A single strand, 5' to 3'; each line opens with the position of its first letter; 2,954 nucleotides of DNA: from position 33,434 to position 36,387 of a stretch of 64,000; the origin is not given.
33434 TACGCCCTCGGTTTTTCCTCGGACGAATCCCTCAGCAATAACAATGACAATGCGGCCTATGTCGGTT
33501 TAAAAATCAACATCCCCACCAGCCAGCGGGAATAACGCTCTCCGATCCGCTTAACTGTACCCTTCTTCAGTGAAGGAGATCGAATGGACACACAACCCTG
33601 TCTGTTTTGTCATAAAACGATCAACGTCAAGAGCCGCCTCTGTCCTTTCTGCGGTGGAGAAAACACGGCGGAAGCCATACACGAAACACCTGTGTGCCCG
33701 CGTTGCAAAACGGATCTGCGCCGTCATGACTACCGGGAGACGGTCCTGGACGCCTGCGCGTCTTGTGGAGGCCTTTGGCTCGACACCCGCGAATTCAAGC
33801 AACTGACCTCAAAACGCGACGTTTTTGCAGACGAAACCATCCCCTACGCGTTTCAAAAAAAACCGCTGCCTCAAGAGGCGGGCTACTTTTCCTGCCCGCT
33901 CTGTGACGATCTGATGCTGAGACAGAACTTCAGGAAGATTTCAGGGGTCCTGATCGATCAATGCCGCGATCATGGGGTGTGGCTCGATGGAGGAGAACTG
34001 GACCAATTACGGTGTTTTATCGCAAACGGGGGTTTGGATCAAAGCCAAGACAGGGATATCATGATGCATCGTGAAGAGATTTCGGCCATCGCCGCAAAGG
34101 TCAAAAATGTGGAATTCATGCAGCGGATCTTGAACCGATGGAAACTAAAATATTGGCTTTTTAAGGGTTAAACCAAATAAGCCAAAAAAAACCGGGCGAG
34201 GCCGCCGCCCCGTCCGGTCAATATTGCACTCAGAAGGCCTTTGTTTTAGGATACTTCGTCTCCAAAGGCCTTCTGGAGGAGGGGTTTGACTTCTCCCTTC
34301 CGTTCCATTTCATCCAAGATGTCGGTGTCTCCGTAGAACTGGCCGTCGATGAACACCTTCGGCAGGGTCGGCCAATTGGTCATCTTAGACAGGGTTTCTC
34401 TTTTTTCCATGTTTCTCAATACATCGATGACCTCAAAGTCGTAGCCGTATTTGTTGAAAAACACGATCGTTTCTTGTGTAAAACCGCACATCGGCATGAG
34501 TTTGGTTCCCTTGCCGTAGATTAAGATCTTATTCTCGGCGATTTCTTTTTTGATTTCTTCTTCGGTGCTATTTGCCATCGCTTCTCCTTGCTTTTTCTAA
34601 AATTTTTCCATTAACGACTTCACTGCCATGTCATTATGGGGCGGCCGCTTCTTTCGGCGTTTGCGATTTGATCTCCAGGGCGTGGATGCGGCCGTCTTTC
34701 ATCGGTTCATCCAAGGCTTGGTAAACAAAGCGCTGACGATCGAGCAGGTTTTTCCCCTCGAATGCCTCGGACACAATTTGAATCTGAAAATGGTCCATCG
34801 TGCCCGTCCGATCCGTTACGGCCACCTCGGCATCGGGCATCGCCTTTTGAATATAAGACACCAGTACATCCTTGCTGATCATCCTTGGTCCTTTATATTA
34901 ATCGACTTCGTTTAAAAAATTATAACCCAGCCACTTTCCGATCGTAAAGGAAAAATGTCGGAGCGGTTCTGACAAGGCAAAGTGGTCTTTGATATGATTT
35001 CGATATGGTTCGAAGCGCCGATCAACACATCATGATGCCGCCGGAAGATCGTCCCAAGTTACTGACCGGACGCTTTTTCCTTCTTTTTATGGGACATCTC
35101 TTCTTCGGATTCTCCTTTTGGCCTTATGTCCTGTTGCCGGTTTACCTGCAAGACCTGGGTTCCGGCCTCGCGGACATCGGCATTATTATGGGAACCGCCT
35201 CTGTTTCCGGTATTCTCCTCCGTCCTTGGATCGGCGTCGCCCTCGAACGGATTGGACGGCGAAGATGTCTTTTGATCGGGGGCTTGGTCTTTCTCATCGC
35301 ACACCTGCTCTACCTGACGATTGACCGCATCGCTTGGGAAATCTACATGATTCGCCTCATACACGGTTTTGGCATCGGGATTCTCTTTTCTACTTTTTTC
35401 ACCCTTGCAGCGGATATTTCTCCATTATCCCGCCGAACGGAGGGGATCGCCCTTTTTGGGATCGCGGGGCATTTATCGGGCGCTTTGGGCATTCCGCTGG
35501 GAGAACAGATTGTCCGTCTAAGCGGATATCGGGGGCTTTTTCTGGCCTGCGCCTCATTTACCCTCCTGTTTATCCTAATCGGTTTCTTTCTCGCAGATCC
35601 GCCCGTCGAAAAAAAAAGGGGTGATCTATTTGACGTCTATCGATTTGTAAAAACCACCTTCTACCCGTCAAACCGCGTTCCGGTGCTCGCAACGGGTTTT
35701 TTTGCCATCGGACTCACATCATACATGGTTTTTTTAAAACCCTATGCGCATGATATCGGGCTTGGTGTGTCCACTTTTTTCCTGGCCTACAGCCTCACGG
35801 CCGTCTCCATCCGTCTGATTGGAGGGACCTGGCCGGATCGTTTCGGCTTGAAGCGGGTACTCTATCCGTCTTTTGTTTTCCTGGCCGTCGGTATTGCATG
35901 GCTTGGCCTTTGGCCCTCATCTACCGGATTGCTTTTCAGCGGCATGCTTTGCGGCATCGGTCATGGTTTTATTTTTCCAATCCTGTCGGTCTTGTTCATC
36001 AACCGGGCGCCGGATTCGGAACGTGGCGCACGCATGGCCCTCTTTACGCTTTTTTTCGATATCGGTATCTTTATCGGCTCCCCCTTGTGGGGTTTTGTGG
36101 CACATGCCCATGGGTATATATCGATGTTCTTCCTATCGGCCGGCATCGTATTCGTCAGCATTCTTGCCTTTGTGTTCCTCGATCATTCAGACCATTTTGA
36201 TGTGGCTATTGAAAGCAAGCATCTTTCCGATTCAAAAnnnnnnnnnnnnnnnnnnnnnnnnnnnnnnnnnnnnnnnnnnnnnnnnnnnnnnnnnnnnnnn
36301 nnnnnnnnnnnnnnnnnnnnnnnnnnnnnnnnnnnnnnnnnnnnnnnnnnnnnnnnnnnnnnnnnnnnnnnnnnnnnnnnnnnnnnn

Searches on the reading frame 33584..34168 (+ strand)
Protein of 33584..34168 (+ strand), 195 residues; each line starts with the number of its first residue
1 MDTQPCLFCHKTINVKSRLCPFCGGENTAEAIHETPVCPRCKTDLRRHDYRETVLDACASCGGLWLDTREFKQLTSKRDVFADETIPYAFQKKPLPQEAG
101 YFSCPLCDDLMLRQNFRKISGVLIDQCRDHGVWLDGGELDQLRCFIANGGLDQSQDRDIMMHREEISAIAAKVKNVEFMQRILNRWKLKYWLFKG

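Call 44: search_protein_families(library=pfam, proteins=[window:33584-34168:+], max_evalue=0.001)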
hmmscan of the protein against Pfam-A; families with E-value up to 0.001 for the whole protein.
window:33584-34168:+ (195 aa): 2 families
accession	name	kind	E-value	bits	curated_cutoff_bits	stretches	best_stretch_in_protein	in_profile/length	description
PF13453.11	Zn_ribbon_TFIIB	-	6e-16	58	22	2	38-76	2-40/41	Transcription factor zinc-finger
PF08271.17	Zn_Ribbon_TF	-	3.6e-05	23.7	29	0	37-72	2-35/43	TFIIB zinc-binding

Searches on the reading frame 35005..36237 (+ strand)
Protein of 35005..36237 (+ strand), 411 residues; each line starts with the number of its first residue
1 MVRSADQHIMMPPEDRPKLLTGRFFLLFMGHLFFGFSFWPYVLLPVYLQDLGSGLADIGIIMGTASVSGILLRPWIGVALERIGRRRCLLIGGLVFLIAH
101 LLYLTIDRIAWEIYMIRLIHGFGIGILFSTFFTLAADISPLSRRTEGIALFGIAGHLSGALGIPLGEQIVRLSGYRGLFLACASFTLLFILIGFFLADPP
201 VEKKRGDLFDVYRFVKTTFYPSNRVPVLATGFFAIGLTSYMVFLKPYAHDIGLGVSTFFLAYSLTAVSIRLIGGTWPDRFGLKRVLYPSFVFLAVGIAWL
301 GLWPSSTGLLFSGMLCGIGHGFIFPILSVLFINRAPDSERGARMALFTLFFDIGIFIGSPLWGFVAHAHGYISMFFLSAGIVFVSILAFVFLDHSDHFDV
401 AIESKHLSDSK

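Call 44: search_protein_families(library=pfam, proteins=[window:35005-36237:+], max_evalue=0.001)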
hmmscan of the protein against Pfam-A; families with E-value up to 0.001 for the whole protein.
window:35005-36237:+ (411 aa): 4 families
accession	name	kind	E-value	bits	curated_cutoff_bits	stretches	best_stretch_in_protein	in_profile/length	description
PF07690.21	MFS_1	-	5.2e-48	164.2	33.4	2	28-267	2-249/347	Major Facilitator Superfamily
PF00083.30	Sugar_tr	-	2e-15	57.1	22.3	2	256-401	49-200/452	Sugar (and other) transporter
PF12832.13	MFS_1_like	-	1.7e-07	31.1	25.2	1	25-179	215-371/373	MFS_1 like family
PF13347.12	MFS_2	-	4.9e-07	29.1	27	0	52-138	255-342/427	MFS/sugar transport protein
